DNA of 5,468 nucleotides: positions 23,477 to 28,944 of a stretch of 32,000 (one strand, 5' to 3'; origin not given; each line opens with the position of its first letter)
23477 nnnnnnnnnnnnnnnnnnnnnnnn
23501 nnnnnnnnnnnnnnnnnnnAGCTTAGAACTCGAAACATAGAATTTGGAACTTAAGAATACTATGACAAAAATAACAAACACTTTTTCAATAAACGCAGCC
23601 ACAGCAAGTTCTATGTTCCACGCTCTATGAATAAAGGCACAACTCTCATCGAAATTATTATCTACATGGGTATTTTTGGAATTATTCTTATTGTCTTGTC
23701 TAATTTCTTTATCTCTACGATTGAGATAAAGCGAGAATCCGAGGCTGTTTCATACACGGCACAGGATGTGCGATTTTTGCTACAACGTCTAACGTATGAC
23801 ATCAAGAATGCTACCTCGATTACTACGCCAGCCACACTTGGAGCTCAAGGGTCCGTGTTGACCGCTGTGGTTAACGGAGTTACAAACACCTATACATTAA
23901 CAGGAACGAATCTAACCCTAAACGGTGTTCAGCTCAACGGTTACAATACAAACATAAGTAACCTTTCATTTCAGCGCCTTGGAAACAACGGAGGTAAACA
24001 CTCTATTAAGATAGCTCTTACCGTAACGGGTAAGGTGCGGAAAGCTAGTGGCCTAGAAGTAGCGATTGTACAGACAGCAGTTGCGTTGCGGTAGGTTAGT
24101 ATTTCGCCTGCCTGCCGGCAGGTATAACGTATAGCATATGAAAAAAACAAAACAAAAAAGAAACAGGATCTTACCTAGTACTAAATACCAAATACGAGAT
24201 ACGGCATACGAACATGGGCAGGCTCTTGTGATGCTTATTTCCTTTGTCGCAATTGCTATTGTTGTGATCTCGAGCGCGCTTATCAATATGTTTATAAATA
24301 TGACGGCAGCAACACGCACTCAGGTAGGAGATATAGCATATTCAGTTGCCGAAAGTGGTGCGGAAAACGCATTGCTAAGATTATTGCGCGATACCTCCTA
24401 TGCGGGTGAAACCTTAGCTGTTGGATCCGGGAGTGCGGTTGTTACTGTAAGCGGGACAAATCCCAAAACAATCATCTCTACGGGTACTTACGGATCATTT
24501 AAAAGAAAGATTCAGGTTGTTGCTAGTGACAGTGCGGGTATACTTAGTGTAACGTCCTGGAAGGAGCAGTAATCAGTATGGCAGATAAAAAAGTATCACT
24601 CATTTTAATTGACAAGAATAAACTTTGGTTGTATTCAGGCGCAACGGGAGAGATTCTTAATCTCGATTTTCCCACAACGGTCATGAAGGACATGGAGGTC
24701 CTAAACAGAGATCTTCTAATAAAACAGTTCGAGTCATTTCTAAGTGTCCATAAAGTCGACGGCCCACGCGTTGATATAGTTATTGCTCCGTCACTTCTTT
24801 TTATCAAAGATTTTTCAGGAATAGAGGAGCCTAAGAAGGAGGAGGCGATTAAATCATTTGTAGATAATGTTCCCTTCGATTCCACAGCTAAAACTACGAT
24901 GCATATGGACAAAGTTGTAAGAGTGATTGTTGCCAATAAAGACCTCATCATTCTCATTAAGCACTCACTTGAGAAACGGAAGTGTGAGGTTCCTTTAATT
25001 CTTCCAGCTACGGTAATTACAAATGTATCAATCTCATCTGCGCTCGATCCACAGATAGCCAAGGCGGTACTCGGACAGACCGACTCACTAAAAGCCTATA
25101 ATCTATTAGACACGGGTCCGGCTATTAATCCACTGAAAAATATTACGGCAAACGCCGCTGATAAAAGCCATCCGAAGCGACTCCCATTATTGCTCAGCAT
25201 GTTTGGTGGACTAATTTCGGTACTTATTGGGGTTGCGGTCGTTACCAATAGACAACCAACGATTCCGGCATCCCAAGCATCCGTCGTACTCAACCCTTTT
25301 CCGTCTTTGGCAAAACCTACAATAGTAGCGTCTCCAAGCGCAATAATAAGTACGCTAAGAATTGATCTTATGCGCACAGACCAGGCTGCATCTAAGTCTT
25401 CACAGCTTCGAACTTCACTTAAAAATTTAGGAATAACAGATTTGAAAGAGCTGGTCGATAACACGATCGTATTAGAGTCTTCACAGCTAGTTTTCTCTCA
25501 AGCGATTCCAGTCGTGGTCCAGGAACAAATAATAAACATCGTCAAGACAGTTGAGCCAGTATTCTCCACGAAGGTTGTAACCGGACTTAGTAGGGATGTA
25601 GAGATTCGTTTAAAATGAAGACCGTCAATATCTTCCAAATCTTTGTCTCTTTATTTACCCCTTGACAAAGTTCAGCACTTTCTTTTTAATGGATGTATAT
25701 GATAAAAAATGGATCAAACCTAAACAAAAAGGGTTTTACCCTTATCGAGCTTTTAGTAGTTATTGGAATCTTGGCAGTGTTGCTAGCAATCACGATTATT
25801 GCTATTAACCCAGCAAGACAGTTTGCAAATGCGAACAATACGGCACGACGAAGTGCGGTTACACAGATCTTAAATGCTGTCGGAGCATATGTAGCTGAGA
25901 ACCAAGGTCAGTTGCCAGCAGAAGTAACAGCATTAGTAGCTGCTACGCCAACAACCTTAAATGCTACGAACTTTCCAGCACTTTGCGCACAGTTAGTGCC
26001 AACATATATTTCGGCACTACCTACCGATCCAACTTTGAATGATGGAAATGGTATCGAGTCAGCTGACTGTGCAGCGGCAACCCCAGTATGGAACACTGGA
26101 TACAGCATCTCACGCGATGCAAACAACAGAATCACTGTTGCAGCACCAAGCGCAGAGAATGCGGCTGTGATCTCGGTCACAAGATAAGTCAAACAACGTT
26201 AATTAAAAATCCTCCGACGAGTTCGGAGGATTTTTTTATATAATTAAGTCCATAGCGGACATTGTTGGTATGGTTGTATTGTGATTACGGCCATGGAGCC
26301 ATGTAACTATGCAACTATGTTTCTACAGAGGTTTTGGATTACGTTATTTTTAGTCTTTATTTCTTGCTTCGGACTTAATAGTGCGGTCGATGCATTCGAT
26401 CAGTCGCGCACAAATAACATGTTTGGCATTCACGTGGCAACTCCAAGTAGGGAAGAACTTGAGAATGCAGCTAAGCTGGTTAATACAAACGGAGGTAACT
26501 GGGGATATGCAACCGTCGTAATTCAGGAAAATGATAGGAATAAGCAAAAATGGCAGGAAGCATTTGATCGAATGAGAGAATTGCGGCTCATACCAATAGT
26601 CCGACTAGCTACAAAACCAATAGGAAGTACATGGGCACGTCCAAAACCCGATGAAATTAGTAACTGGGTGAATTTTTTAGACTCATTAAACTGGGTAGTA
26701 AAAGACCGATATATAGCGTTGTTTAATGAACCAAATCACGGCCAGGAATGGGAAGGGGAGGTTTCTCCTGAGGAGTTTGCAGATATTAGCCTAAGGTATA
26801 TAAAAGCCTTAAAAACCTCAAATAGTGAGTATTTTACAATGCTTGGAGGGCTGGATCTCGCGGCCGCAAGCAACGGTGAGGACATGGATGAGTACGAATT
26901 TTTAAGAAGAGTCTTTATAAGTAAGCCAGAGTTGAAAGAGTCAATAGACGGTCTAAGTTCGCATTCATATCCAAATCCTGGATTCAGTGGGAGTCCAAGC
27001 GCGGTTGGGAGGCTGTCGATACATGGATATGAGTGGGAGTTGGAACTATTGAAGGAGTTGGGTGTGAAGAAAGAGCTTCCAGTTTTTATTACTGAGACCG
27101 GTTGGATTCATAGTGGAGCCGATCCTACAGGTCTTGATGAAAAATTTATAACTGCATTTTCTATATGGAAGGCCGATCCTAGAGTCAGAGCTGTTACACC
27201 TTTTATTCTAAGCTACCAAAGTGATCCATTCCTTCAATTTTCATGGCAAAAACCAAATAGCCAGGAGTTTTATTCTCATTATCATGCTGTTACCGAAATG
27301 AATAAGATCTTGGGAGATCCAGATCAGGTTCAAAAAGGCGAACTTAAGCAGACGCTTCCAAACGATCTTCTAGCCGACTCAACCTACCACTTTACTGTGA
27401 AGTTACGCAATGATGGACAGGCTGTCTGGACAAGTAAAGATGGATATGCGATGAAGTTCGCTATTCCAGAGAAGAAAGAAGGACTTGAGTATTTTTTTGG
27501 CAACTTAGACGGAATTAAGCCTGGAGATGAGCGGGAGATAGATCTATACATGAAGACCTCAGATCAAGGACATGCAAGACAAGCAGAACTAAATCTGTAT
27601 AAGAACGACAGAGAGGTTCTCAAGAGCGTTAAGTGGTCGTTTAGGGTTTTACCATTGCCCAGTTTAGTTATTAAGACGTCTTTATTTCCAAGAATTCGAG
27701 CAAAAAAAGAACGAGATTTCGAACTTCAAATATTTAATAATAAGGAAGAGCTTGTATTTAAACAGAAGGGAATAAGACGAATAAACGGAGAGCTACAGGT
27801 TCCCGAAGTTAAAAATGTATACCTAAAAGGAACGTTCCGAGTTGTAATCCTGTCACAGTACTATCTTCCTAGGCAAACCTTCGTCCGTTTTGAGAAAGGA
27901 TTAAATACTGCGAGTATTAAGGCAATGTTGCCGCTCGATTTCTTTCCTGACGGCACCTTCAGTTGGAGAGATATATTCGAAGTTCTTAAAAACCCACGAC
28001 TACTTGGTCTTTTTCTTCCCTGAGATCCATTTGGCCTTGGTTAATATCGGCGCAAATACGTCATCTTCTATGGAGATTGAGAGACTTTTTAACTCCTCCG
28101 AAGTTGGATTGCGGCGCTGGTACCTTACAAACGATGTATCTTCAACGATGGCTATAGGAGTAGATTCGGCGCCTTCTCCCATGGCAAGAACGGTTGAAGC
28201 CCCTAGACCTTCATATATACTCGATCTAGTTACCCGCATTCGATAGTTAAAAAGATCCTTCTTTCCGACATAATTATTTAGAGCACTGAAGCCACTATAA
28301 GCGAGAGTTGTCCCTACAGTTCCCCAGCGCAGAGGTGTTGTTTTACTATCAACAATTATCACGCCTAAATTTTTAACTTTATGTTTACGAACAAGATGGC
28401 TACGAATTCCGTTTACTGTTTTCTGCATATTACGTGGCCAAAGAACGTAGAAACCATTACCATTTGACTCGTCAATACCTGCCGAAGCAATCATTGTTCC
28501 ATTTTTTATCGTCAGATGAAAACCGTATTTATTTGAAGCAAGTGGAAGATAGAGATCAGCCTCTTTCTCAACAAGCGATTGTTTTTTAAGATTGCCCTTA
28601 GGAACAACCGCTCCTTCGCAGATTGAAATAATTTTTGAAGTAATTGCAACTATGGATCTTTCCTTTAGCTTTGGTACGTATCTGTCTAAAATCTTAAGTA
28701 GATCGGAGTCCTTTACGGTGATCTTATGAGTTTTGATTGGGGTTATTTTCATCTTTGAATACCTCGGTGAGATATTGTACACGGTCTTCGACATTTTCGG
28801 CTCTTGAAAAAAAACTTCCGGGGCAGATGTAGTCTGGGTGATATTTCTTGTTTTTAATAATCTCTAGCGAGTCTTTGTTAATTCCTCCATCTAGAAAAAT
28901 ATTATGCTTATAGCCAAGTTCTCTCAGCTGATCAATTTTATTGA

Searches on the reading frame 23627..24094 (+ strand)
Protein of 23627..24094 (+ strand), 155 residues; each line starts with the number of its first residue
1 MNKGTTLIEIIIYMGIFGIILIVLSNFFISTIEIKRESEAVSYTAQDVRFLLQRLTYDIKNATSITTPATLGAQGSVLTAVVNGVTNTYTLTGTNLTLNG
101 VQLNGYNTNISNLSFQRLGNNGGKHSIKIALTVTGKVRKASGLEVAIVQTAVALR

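Call 5: search_protein_families(library=pfam, proteins=[window:23627-24094:+], max_evalue=1)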
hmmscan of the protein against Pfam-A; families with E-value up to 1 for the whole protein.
window:23627-24094:+ (155 aa): 1 family
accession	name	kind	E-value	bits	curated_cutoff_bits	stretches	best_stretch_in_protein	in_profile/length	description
PF07963.17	N_methyl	-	0.0018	18.2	21.2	1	2-24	4-26/27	Prokaryotic N-terminal methylation motif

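Call 6: search_protein_families(library=ncbifam, proteins=[window:23627-24094:+], max_evalue=1)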
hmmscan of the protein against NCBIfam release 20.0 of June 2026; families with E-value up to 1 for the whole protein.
window:23627-24094:+ (155 aa): 5 families
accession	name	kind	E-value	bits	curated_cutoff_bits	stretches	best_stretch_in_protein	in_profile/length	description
NF041002.1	pilin_ComGF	equivalog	0.0054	17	80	1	2-70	1-67/139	competence type IV pilus minor pilin ComGF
NF038304.1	EPS_HpsC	equivalog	0.012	15.1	200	1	2-70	20-88/318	hormogonium polysaccharide secretion pseudopilin HpsC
TIGR02599.1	TIGR02599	subfamily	0.013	14.8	256.5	1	5-63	2-60/361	Verru_Chthon cassette protein C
NF041013.1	T4P_ComGE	equivalog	0.049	13.7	49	1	2-27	3-29/83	competence type IV pilus minor pilin ComGE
NF041775.1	typeIV_PilA_Myxo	equivalog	0.13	12.2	400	1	2-47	10-60/214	type IV pilin protein PilA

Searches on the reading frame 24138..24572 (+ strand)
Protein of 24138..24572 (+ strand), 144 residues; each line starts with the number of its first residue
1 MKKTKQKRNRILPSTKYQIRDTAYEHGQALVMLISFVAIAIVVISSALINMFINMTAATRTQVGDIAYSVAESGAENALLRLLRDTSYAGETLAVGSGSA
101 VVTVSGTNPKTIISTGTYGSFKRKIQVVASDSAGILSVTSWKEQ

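Call 5: search_protein_families(library=pfam, proteins=[window:24138-24572:+], max_evalue=1)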
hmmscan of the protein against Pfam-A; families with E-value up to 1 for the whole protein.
window:24138-24572:+ (144 aa): 0 families

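Call 6: search_protein_families(library=ncbifam, proteins=[window:24138-24572:+], max_evalue=1)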
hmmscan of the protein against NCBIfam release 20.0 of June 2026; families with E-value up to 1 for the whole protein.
window:24138-24572:+ (144 aa): 2 families
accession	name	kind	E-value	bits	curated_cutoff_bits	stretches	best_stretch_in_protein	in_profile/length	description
NF037980.1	T2SS_GspK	equivalog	0.032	13.8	130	1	26-88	2-64/307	type II secretion system minor pseudopilin GspK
NF053514.2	JUQZ_fam_ocin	equivalog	0.044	14.1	40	1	41-117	7-86/107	BLB8/JUQZ-1 family protein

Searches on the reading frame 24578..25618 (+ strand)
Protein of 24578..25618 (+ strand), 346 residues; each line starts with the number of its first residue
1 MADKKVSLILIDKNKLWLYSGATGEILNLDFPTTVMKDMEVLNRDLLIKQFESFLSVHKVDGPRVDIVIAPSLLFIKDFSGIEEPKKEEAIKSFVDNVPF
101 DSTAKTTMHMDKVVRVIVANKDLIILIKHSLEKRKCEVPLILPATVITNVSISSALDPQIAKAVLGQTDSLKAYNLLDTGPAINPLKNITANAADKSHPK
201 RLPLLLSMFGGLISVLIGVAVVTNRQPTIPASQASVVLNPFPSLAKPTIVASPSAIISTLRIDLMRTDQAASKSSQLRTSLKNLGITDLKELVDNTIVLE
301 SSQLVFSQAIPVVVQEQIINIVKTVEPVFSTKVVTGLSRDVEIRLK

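Call 5: search_protein_families(library=pfam, proteins=[window:24578-25618:+], max_evalue=1)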
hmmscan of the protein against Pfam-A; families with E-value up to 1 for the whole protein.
window:24578-25618:+ (346 aa): 0 families

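Call 6: search_protein_families(library=ncbifam, proteins=[window:24578-25618:+], max_evalue=1)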
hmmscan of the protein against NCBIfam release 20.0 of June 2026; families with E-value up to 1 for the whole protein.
window:24578-25618:+ (346 aa): 0 families

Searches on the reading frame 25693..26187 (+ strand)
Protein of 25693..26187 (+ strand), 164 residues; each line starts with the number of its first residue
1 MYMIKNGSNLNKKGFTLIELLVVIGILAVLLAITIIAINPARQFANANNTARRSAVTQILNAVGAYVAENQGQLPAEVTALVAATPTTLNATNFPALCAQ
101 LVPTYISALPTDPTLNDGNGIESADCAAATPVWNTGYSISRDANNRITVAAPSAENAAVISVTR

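Call 5: search_protein_families(library=pfam, proteins=[window:25693-26187:+], max_evalue=1)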
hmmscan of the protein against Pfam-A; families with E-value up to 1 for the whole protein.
window:25693-26187:+ (164 aa): 4 families
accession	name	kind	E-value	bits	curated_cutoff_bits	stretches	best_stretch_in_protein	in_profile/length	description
PF07963.17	N_methyl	-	2.2e-08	33.8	21.2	1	11-34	3-26/27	Prokaryotic N-terminal methylation motif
PF15879.10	MWFE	-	0.021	15.6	27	1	19-54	3-38/55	NADH-ubiquinone oxidoreductase MWFE subunit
PF14221.11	DUF4330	-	0.24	11.9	27.6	1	15-77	14-77/167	Domain of unknown function (DUF4330)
PF24165.1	TMP_C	-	0.53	10.8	27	1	42-64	7-29/36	Tape measure protein C-terminal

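Call 6: search_protein_families(library=ncbifam, proteins=[window:25693-26187:+], max_evalue=1)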
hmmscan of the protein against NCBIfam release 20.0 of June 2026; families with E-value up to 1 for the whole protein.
window:25693-26187:+ (164 aa): 20 families
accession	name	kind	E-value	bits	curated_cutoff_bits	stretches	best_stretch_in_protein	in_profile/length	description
TIGR02532.1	IV_pilin_GFxxxE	domain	3.6e-08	32.9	16.3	1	12-35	1-24/24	prepilin-type N-terminal cleavage/methylation domain-containing protein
TIGR01710.1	typeII_sec_gspG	equivalog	9.7e-08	32.1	88.85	1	13-114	1-95/134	type II secretion system major pseudopilin GspG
NF040999.1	pilin_ComGC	equivalog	2.5e-07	30.8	75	1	12-82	1-67/84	competence type IV pilus major pilin ComGC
NF007862.0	PRK10574.1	equivalog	6.8e-07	29.5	138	1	11-66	3-49/145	prepilin peptidase-dependent pilin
TIGR01708.2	typeII_sec_gspH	equivalog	4.9e-06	26.6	80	1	13-53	2-42/169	type II secretion system minor pseudopilin GspH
NF041013.1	T4P_ComGE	equivalog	5.7e-05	23.2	49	1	11-61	2-50/83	competence type IV pilus minor pilin ComGE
TIGR02596.1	TIGR02596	subfamily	0.00018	21.7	70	1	15-54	1-40/196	Verru_Chthon cassette protein D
NF007800.0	PRK10506.1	equivalog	0.0008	19.3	158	1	9-52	5-48/163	prepilin peptidase-dependent protein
NF040982.1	ComGD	equivalog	0.0011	19.4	70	1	12-41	1-29/139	competence type IV pilus minor pilin ComGD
NF047828.1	T3SSXpsI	equivalog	0.0015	18.6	150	1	13-64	2-55/132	type II secretion system protein XpsI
TIGR02599.1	TIGR02599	subfamily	0.0093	15.2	256.5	1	14-42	1-29/361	Verru_Chthon cassette protein C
NF041775.1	typeIV_PilA_Myxo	equivalog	0.011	15.7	400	1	9-36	7-34/214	type IV pilin protein PilA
NF045849.1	ICE_MMCAP2_0565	equivalog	0.018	14.7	40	1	20-65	17-62/80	Mbov_0395 family pilin-like conjugal transfer protein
TIGR01711.1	gspJ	equivalog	0.027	14.3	64.85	1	13-35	1-23/192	type II secretion system minor pseudopilin GspJ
NF041002.1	pilin_ComGF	equivalog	0.035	14.3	80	1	12-49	1-38/139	competence type IV pilus minor pilin ComGF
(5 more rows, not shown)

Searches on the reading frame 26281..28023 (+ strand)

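Call 5: search_protein_families(library=pfam, proteins=[window:26281-28023:+], max_evalue=1)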
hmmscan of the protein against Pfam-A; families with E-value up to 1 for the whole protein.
window:26281-28023:+ (580 aa): 4 families
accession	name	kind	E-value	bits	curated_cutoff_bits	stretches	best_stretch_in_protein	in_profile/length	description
PF00150.24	Cellulase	-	0.0021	18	23.5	1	146-280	125-243/272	Cellulase (glycosyl hydrolase family 5)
PF01261.30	AP_endonuc_2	-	0.01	16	31.1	1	74-169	53-144/249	Xylose isomerase-like TIM barrel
PF06711.16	DUF1198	-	0.05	14.1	25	1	31-99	41-102/143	Protein of unknown function (DUF1198)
PF00041.27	fn3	-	0.14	12.9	25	1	315-379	14-72/84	Fibronectin type III domain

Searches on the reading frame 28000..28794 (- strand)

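Call 52: search_protein_families(library=pfam, proteins=[window:28000-28794:-], max_evalue=0.001)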
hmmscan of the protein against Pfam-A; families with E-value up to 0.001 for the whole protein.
window:28000-28794:- (264 aa): 1 family
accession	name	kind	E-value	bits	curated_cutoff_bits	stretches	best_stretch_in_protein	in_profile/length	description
PF01996.21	F420_ligase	-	1.2e-29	103.8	25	1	27-218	8-217/218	F420-0:Gamma-glutamyl ligase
